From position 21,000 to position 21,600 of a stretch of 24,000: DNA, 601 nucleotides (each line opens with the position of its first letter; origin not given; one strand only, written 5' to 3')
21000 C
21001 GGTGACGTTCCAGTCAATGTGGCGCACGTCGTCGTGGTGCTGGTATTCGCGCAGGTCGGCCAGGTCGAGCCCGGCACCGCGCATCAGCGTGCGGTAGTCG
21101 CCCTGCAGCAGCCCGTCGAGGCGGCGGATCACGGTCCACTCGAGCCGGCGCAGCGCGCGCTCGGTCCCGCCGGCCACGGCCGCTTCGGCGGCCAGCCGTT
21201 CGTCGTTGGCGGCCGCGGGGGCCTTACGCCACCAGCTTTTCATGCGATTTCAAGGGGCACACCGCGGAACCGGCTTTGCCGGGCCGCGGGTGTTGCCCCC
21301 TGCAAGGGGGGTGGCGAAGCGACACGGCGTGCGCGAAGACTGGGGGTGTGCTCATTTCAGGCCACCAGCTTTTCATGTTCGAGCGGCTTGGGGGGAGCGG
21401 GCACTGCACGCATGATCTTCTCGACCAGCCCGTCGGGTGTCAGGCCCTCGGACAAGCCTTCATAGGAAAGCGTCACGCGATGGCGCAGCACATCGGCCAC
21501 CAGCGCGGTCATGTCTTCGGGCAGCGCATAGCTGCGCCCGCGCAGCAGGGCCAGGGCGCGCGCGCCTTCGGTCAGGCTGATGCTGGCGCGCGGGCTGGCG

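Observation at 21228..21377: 133-bp insertion/duplication at the moxR-DUF58 junction, flanked by a 17-bp perfect direct repeat that preserves both protein ends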

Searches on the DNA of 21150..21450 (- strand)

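Call 15: search_dna_similar(query=window:21245-21360:-, collection=plasmids, mode=distant, max_evalue=0.01, max_rows=40)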
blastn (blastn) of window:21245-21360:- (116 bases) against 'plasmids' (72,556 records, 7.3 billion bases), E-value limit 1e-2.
Records with a match: 9; places in all: 15; records where one place covers at least 80% of the query: 5.
Best place of each record, by identity: 90-95% 2; 80-90% 5; 60-80% 2.
By first word of the organism name: Variovorax 5; Comamonadaceae 2; Methylibium 1; Diaphorobacter 1.
By predicted mobility (MOB-suite, as given by PLSDB): non-mobilizable 8; conjugative 1.
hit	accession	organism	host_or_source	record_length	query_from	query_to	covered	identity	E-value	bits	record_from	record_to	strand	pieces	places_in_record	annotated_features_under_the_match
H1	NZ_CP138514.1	Variovorax paradoxus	Legume root,PacBio whole genome assembly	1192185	3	105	89%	87.5%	1e-25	123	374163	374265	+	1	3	none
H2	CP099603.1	Comamonadaceae bacterium OTU4NAUVB1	Arabidopsis thaliana,pure culture,leaf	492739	1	106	91%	83.2%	7e-22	109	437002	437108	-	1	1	LLM class flavin-dependent oxidoreductase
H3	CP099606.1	Comamonadaceae bacterium OTU4NAUVB1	Arabidopsis thaliana,pure culture,leaf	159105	10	106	84%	90.7%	2e-29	135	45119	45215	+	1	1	none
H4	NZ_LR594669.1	Variovorax sp. SRS16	linuron-contaminated soil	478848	2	102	87%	86.1%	6e-23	113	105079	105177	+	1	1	dihydrodipicolinate synthase family protein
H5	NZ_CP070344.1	Variovorax sp. PDNC026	cell culture,Plastic debris in ...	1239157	15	102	76%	90.9%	4e-25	120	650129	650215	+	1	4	none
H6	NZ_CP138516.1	Variovorax paradoxus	Legume root,PacBio whole genome assembly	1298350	13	105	80%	80.6%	3e-13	81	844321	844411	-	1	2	none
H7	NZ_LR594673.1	Variovorax sp. PBL-E5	linuron-contaminated soil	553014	15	102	76%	85.2%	4e-18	98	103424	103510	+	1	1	none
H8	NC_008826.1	Methylibium petroleiphilum PM1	-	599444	25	101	66%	76.6%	5e-5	55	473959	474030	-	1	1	transposase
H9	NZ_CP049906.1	Diaphorobacter sp. HDW4B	single bacterial strain,Hydrophilus ...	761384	38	102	56%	79.1%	2e-4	52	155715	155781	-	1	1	none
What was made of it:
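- blastn found 15 places on Variovorax and other Comamonadaceae plasmids (call 15).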

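Call 16: get_annotated_region(hit=H1, flank=400)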
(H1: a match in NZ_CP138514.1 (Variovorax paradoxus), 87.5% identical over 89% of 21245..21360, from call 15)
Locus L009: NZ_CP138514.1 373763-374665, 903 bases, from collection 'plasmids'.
description: Variovorax paradoxus strain SPNA7 plasmid unnamed, complete sequence
organism: Variovorax paradoxus (NCBI taxid 34073)
taxonomy: Bacteria; Pseudomonadota; Betaproteobacteria; Burkholderiales; Comamonadaceae; Variovorax; Variovorax paradoxus
host: -; source: Legume root,PacBio whole genome assembly; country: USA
typing (MOB-suite, as given by PLSDB): non-mobilizable
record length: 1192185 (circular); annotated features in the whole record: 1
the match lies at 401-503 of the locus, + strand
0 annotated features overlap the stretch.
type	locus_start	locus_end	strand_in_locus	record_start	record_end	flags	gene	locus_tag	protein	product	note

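Call 17: get_annotated_region(hit=H2, flank=400)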
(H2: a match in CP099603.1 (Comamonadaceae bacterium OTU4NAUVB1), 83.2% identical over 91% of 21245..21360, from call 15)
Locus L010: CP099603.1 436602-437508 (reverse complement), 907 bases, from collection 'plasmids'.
description: Comamonadaceae bacterium OTU4NAUVB1 plasmid unnamed1, complete sequence
organism: Comamonadaceae bacterium OTU4NAUVB1 (NCBI taxid 2952996)
taxonomy: Bacteria; Pseudomonadota; Betaproteobacteria; Burkholderiales; Comamonadaceae; ; Comamonadaceae bacterium OTU4NAUVB1
host: -; source: Arabidopsis thaliana,pure culture,leaf; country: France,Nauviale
typing (MOB-suite, as given by PLSDB): non-mobilizable
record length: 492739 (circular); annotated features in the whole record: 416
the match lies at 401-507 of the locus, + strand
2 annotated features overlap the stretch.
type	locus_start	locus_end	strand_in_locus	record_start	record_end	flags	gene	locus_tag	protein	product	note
CDS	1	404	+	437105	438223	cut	-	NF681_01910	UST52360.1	LLM class flavin-dependent oxidoreductase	-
CDS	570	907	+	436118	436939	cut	-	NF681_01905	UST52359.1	class II aldolase/adducin family protein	-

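Call 18: get_annotated_region(hit=H3, flank=400)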
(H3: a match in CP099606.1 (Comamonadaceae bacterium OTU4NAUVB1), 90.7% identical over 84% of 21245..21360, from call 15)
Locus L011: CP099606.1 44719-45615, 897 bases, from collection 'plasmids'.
description: Comamonadaceae bacterium OTU4NAUVB1 plasmid unnamed4, complete sequence
organism: Comamonadaceae bacterium OTU4NAUVB1 (NCBI taxid 2952996)
taxonomy: Bacteria; Pseudomonadota; Betaproteobacteria; Burkholderiales; Comamonadaceae; ; Comamonadaceae bacterium OTU4NAUVB1
host: -; source: Arabidopsis thaliana,pure culture,leaf; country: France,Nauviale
typing (MOB-suite, as given by PLSDB): non-mobilizable
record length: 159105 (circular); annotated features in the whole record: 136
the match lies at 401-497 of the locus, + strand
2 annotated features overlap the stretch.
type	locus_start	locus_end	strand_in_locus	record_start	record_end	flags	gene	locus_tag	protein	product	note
CDS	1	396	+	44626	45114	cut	-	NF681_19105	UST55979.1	TRAP transporter small permease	-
CDS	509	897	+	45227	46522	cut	-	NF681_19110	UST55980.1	TRAP transporter large permease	-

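Call 19: get_annotated_region(hit=H4, flank=400)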
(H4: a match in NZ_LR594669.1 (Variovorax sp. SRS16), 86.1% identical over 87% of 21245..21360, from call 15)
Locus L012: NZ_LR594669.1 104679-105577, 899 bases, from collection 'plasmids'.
description: Variovorax sp. SRS16 plasmid 4
organism: Variovorax sp. SRS16 (NCBI taxid 282217)
taxonomy: Bacteria; Pseudomonadota; Betaproteobacteria; Burkholderiales; Comamonadaceae; Variovorax; Variovorax sp. SRS16
host: -; source: linuron-contaminated soil; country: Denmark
typing (MOB-suite, as given by PLSDB): non-mobilizable
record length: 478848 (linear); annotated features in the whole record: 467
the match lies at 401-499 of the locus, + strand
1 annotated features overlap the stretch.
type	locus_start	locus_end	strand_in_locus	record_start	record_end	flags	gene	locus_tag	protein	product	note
CDS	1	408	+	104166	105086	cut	-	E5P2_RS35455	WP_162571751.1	dihydrodipicolinate synthase family protein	GO:0009436 - glyoxylate catabolic process [Evidence IEA]; GO:0071704 - organic substance metabolic process [Evidence ...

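Call 20: get_annotated_region(hit=H5, flank=400)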
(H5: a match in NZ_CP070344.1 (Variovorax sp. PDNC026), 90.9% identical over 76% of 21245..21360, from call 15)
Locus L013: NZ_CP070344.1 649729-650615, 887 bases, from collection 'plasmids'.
description: Variovorax sp. PDNC026 plasmid unnamed, complete sequence
organism: Variovorax sp. PDNC026 (NCBI taxid 2811425)
taxonomy: Bacteria; Pseudomonadota; Betaproteobacteria; Burkholderiales; Comamonadaceae; Variovorax; Variovorax sp. PDNC026
host: -; source: cell culture,Plastic debris in land/lake environment; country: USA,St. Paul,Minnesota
typing (MOB-suite, as given by PLSDB): non-mobilizable
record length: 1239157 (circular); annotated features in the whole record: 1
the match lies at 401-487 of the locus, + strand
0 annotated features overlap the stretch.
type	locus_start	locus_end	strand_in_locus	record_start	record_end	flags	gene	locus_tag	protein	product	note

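Call 21: get_annotated_region(hit=H6, flank=400)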
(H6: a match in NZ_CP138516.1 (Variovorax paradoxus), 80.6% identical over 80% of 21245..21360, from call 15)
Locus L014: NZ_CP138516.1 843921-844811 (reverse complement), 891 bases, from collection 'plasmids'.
description: Variovorax paradoxus strain 2u118 plasmid unnamed, complete sequence
organism: Variovorax paradoxus (NCBI taxid 34073)
taxonomy: Bacteria; Pseudomonadota; Betaproteobacteria; Burkholderiales; Comamonadaceae; Variovorax; Variovorax paradoxus
host: -; source: Legume root,PacBio whole genome assembly; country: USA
typing (MOB-suite, as given by PLSDB): non-mobilizable
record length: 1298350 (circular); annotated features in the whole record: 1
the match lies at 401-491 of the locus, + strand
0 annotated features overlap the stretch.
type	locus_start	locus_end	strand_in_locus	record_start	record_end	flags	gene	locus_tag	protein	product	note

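Call 22: get_annotated_region(hit=H7, flank=400)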
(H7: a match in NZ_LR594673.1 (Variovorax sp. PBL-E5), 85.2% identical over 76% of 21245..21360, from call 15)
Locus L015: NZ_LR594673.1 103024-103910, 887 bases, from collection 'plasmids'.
description: Variovorax sp. PBL-E5 plasmid 3
organism: Variovorax sp. PBL-E5 (NCBI taxid 434014)
taxonomy: Bacteria; Pseudomonadota; Betaproteobacteria; Burkholderiales; Comamonadaceae; Variovorax; Variovorax sp. PBL-E5
host: -; source: linuron-contaminated soil; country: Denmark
typing (MOB-suite, as given by PLSDB): non-mobilizable
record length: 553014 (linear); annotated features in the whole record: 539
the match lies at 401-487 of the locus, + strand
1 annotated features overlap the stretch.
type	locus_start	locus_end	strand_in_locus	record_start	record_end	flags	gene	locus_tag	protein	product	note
CDS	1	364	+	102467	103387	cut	-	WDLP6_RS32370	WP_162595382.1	dihydrodipicolinate synthase family protein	GO:0009436 - glyoxylate catabolic process [Evidence IEA]; GO:0071704 - organic substance metabolic process [Evidence ...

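Call 26: search_rna_families(source=window, start=21150, end=21450, threshold=evalue, max_evalue=10, show_alignments=2)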
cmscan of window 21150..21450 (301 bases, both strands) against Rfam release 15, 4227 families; matches with E-value up to 10: 3.
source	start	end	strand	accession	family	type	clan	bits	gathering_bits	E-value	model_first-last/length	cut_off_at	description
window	21284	21327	+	RF04232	mir-9318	Gene; miRNA;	-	13.8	90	4.3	18-57/76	no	mir-9318 microRNA precursor family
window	21257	21313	+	RF01070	sucA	Cis-reg;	-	12.9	40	8.4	1-83/83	no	SucA RNA motif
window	21260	21321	-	RF02238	asX4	Gene; sRNA;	-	10.8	100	0.68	63-123/309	no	Xanthomonas sRNA asX4/Xoo4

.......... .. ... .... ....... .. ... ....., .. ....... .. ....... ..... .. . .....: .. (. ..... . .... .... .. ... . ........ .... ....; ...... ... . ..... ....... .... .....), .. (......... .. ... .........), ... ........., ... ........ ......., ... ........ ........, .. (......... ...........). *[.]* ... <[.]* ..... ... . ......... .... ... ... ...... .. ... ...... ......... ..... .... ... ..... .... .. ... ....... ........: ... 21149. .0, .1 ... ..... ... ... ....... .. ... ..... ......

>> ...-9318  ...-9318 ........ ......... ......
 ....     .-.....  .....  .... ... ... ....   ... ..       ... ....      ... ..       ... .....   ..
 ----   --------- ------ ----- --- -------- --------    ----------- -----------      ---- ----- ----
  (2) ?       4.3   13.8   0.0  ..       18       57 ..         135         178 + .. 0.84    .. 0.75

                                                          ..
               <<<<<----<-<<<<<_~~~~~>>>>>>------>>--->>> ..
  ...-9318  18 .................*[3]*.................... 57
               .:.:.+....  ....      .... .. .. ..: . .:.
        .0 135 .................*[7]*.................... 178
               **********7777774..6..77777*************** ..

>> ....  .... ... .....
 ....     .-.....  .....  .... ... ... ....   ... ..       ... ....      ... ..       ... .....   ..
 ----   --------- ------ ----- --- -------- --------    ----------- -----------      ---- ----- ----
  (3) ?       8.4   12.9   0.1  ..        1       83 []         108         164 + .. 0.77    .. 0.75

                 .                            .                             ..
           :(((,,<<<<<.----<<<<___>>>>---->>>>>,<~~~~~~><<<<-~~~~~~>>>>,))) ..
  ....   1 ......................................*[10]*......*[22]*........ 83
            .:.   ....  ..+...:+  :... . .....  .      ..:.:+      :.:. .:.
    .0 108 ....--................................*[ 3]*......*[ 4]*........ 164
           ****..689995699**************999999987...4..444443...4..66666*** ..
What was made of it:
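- On Any Rfam family: The best sub-threshold hits were 11-14 bits against thresholds of 40-100 (call 26).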

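Call 27: get_annotated_region(hit=H8, flank=2500)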
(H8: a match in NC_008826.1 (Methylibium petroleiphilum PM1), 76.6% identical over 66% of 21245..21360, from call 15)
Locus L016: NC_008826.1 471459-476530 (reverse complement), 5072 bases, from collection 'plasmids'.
description: Methylibium petroleiphilum PM1 plasmid RPME01, complete sequence
organism: Methylibium petroleiphilum PM1 (NCBI taxid 420662)
taxonomy: Bacteria; Pseudomonadota; Betaproteobacteria; Burkholderiales; Sphaerotilaceae; Methylibium; Methylibium petroleiphilum; Methylibium petroleiphilum PM1
host: -; source: -; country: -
typing (MOB-suite, as given by PLSDB): conjugative; relaxase MOBP; mating-pair formation MPF_F
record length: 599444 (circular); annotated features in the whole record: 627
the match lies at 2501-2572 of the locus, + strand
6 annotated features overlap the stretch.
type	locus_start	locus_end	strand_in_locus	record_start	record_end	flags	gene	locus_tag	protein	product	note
CDS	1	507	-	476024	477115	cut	-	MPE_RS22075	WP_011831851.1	IS630 family transposase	-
CDS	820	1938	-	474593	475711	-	-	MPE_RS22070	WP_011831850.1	membrane protein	-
CDS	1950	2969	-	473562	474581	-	-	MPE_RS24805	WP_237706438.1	transposase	GO:0006313 - DNA transposition [Evidence IEA]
CDS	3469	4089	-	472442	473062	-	-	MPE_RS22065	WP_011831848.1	hypothetical protein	-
CDS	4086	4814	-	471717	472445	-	-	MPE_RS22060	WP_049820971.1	2'-5' RNA ligase family protein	-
CDS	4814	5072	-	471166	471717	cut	-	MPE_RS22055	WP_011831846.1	histidine phosphatase family protein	-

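Call 28: get_annotated_region(hit=H9, flank=400)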
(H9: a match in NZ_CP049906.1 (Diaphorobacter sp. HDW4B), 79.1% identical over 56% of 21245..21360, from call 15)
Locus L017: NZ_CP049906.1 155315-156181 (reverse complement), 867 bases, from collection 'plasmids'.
description: Diaphorobacter sp. HDW4B plasmid unnamed1, complete sequence
organism: Diaphorobacter sp. HDW4B (NCBI taxid 2714925)
taxonomy: Bacteria; Pseudomonadota; Betaproteobacteria; Burkholderiales; Comamonadaceae; Diaphorobacter; Diaphorobacter sp. HDW4B
host: -; source: single bacterial strain,Hydrophilus acuminatus; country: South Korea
typing (MOB-suite, as given by PLSDB): non-mobilizable
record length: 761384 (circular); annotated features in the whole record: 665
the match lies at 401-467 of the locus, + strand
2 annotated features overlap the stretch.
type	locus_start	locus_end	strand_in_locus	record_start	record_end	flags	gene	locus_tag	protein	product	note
CDS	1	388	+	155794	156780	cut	-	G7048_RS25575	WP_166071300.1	protocatechuate 3,4-dioxygenase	-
CDS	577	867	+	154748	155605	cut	-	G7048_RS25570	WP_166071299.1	aldolase/citrate lyase family protein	-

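Call 39: search_dna_similar(query=L009:1-903:+, collection=plasmids, mode=near, max_rows=30)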
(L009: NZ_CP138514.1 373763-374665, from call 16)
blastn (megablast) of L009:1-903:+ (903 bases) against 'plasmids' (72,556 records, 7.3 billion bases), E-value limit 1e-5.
Records with a match: 4; places in all: 5; records where one place covers at least 80% of the query: 2.
Best place of each record, by identity: >=99% 1; 95-99% 2; 90-95% 1.
By first word of the organism name: Variovorax 3; Comamonadaceae 1.
By predicted mobility (MOB-suite, as given by PLSDB): non-mobilizable 4.
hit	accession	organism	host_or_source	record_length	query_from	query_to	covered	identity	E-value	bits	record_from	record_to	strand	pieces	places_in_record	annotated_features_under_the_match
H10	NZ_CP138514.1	Variovorax paradoxus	Legume root,PacBio whole genome assembly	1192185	1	903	100%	100.0%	0e+0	1668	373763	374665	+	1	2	none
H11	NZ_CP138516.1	Variovorax paradoxus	Legume root,PacBio whole genome assembly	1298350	1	903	81%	96.8%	0e+0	1220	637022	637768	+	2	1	none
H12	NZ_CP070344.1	Variovorax sp. PDNC026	cell culture,Plastic debris in ...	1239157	415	506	10%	95.7%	4e-32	147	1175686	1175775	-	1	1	none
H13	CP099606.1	Comamonadaceae bacterium OTU4NAUVB1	Arabidopsis thaliana,pure culture,leaf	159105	409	503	11%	91.7%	1e-27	132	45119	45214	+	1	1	none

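Call 40: search_dna_similar(query=L013:1-887:+, collection=plasmids, mode=near, max_rows=30)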
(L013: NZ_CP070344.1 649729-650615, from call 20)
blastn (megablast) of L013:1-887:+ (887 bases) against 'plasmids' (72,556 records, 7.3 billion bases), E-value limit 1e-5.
Records with a match: 36; places in all: 36; records where one place covers at least 80% of the query: 2.
Best place of each record, by identity: >=99% 1; 90-95% 1; 80-90% 34.
By first word of the organism name: Ralstonia 29; Variovorax 3; Cupriavidus 2; Burkholderia 1; Comamonadaceae 1.
By predicted mobility (MOB-suite, as given by PLSDB): non-mobilizable 27; mobilizable 9.
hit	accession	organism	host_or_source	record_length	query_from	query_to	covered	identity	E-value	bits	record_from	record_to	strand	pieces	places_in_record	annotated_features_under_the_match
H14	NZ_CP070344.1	Variovorax sp. PDNC026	cell culture,Plastic debris in ...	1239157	1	887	100%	100.0%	0e+0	1639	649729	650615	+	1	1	none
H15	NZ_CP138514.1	Variovorax paradoxus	Legume root,PacBio whole genome assembly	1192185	1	887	100%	86.0%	0e+0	937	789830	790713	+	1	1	none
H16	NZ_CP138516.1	Variovorax paradoxus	Legume root,PacBio whole genome assembly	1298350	1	883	79%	90.6%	1e-161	936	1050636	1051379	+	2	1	none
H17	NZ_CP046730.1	Ralstonia syzygii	tobacco,cell culture,leaf veins ...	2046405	1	397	45%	86.7%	1e-120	440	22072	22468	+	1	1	none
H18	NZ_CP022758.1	Ralstonia solanacearum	Solanum tuberosum,single cell,Potato ...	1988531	10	397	44%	87.1%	1e-120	440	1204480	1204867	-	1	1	none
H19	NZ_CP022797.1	Ralstonia solanacearum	Solanum tuberosum,single cell,Potato ...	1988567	10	397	44%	87.1%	1e-120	440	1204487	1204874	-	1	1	none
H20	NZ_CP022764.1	Ralstonia solanacearum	Solanum tuberosum,single cell,Potato ...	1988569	10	397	44%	87.1%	1e-120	440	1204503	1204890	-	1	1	none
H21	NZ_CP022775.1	Ralstonia solanacearum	Solanum tuberosum,single cell,Potato ...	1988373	10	397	44%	87.1%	1e-120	440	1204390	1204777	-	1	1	none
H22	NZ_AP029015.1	Ralstonia pseudosolanacearum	-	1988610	10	397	44%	87.1%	1e-120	440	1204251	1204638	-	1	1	none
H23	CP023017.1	Ralstonia solanacearum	Solanum tuberosum,single cell,Potato ...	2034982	10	397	44%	86.9%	7e-119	435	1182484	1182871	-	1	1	none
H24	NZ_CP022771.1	Ralstonia solanacearum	Solanum tuberosum,single cell,Potato ...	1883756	10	397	44%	86.9%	7e-119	435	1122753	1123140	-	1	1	none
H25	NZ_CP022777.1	Ralstonia solanacearum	Solanum tuberosum,single cell,Potato ...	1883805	10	397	44%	86.9%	7e-119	435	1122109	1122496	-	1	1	none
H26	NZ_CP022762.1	Ralstonia solanacearum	Solanum tuberosum,single cell,Potato ...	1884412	10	397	44%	86.9%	7e-119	435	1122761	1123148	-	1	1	none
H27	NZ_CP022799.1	Ralstonia solanacearum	Solanum tuberosum,single cell,Potato ...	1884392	10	397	44%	86.9%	7e-119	435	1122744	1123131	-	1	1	none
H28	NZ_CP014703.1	Ralstonia solanacearum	Solanum tuberosum,cell culture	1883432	10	397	44%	86.9%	7e-119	435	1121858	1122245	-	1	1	none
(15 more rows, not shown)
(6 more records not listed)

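Call 41: search_dna_similar(query=L014:1-891:+, collection=plasmids, mode=near, max_rows=30)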
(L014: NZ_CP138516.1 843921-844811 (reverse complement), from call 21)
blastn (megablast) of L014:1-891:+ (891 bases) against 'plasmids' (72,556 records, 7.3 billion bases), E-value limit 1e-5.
Records with a match: 5; places in all: 5; records where one place covers at least 80% of the query: 1.
Best place of each record, by identity: >=99% 1; 95-99% 1; 90-95% 1; 80-90% 1; 60-80% 1.
By first word of the organism name: Variovorax 3; Sulfitobacter 1; Diaphorobacter 1.
By predicted mobility (MOB-suite, as given by PLSDB): non-mobilizable 5.
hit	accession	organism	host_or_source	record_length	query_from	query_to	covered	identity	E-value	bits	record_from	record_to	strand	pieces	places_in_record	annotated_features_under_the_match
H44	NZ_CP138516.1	Variovorax paradoxus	Legume root,PacBio whole genome assembly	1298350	1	891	100%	100.0%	0e+0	1646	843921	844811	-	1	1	none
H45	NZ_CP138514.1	Variovorax paradoxus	Legume root,PacBio whole genome assembly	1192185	1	891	80%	97.2%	0e+0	1206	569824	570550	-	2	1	none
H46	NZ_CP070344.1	Variovorax sp. PDNC026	cell culture,Plastic debris in ...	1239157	1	891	80%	88.3%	5e-140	856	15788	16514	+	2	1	none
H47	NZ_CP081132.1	Sulfitobacter sp. W074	-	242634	1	374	42%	76.1%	2e-44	187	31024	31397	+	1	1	enoyl-CoA hydratase/isomerase family protein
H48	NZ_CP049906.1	Diaphorobacter sp. HDW4B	single bacterial strain,Hydrophilus ...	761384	438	495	7%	90.0%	5e-11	77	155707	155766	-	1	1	none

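Call 42: get_annotated_region(hit=H11, flank=0)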
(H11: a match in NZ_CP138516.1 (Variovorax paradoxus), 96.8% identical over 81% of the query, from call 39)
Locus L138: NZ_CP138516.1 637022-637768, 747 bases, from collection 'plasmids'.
description: Variovorax paradoxus strain 2u118 plasmid unnamed, complete sequence
organism: Variovorax paradoxus (NCBI taxid 34073)
taxonomy: Bacteria; Pseudomonadota; Betaproteobacteria; Burkholderiales; Comamonadaceae; Variovorax; Variovorax paradoxus
host: -; source: Legume root,PacBio whole genome assembly; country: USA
typing (MOB-suite, as given by PLSDB): non-mobilizable
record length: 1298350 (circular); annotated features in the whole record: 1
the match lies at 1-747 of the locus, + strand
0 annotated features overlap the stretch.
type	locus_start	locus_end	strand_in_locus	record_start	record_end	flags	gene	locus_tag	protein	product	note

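Call 43: get_annotated_region(hit=H15, flank=0)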
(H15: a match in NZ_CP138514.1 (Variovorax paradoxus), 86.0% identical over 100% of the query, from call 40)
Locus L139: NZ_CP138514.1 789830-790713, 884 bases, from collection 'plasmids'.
description: Variovorax paradoxus strain SPNA7 plasmid unnamed, complete sequence
organism: Variovorax paradoxus (NCBI taxid 34073)
taxonomy: Bacteria; Pseudomonadota; Betaproteobacteria; Burkholderiales; Comamonadaceae; Variovorax; Variovorax paradoxus
host: -; source: Legume root,PacBio whole genome assembly; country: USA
typing (MOB-suite, as given by PLSDB): non-mobilizable
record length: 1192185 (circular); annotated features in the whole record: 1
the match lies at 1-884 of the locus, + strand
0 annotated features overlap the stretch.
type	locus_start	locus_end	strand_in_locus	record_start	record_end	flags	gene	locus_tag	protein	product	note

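Call 44: get_annotated_region(hit=H16, flank=0)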
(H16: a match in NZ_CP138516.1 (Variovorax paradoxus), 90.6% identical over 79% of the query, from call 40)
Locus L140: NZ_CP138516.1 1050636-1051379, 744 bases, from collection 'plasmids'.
description: Variovorax paradoxus strain 2u118 plasmid unnamed, complete sequence
organism: Variovorax paradoxus (NCBI taxid 34073)
taxonomy: Bacteria; Pseudomonadota; Betaproteobacteria; Burkholderiales; Comamonadaceae; Variovorax; Variovorax paradoxus
host: -; source: Legume root,PacBio whole genome assembly; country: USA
typing (MOB-suite, as given by PLSDB): non-mobilizable
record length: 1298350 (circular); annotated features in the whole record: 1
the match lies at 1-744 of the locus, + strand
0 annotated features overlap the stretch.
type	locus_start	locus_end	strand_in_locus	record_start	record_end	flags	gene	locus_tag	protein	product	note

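Call 45: get_annotated_region(hit=H45, flank=0)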
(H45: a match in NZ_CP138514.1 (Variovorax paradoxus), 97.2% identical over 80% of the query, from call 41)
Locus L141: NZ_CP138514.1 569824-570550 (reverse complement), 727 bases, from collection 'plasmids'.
description: Variovorax paradoxus strain SPNA7 plasmid unnamed, complete sequence
organism: Variovorax paradoxus (NCBI taxid 34073)
taxonomy: Bacteria; Pseudomonadota; Betaproteobacteria; Burkholderiales; Comamonadaceae; Variovorax; Variovorax paradoxus
host: -; source: Legume root,PacBio whole genome assembly; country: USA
typing (MOB-suite, as given by PLSDB): non-mobilizable
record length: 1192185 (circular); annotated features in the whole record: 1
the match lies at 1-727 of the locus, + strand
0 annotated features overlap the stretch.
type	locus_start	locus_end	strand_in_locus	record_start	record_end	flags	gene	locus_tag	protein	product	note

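Call 46: get_annotated_region(hit=H46, flank=0)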
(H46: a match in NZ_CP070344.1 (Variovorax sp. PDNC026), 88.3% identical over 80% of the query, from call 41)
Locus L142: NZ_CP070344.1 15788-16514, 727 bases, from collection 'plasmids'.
description: Variovorax sp. PDNC026 plasmid unnamed, complete sequence
organism: Variovorax sp. PDNC026 (NCBI taxid 2811425)
taxonomy: Bacteria; Pseudomonadota; Betaproteobacteria; Burkholderiales; Comamonadaceae; Variovorax; Variovorax sp. PDNC026
host: -; source: cell culture,Plastic debris in land/lake environment; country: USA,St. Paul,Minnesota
typing (MOB-suite, as given by PLSDB): non-mobilizable
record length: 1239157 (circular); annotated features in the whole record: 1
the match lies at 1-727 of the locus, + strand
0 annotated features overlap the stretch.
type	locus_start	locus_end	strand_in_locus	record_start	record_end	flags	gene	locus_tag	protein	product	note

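Call 83: build_rna_model(alignment_id=A5)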
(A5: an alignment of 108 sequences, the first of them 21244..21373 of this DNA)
Model R1 built from alignment A5 (108 sequences, 244 columns); structure: RNAalifold consensus.
model positions 117; base pairs 19; branch points 1; effective number of sequences 5.45; information 0.59 bits per position. Calibrated on 0.2 Mb of random sequence (short: E-values are rough).
structure used (alignment columns):
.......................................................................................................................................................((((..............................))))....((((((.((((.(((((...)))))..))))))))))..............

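Call 84: search_with_rna_model(model_id=R1, source=window, filters=off, max_evalue=10)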
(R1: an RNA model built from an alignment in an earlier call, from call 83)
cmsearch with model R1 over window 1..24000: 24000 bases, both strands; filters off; matches with E-value up to 10: 17.
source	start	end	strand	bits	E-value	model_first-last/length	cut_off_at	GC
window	21244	21374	-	78.2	2.5e-14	1-117/117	no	0.67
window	6037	6070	-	11.2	0.34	68-102/117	no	0.79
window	2177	2303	-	10.2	0.52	1-117/117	no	0.7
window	4617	4627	+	8.2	1.3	80-90/117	no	0.82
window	21234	21339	+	7.9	1.5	1-117/117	no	0.67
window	19870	20023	+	6.4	2.9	1-117/117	no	0.68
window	752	846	-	6.3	3.1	1-117/117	no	0.75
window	432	531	-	6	3.5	1-117/117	no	0.68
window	13151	13161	+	5.5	4.4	80-90/117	no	0.73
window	22871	22974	+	5.3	4.8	1-117/117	no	0.71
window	309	341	+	5.2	5.1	71-99/117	no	0.82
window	20772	20849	-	4.7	6.3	64-103/117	no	0.73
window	13457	13555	-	4.6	6.4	1-117/117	no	0.67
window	22209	22351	+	4.4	7.2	1-117/117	no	0.71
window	15063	15071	+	4.4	7.3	81-89/117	no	0.78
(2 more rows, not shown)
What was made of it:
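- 21249..21351 (-): Core of the repeat element, 103 nt. It consists of a C-run, hairpin H1 (21319-21334), hairpin H2 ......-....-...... (21296-21311), the long bulged hairpin H3 (21258-21295), and the tail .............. Covariance model hit at 21244-21374, 78.2 bits, E = 2.5e-14 (call 84).
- On Burkholderiales three-hairpin, stop-abutting repeat family (defined here): Independent support comes from blastn hits at 80-91% identity to plasmid copies (calls 15, 84).
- Checked: The modules at 2149-2249 are therefore a different repeat (call 84).
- The covariance model scores 78 bits on the insert (call 84).
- Tried and rejected: The covariance model gave E = 0.52, so it is a different family (call 84).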
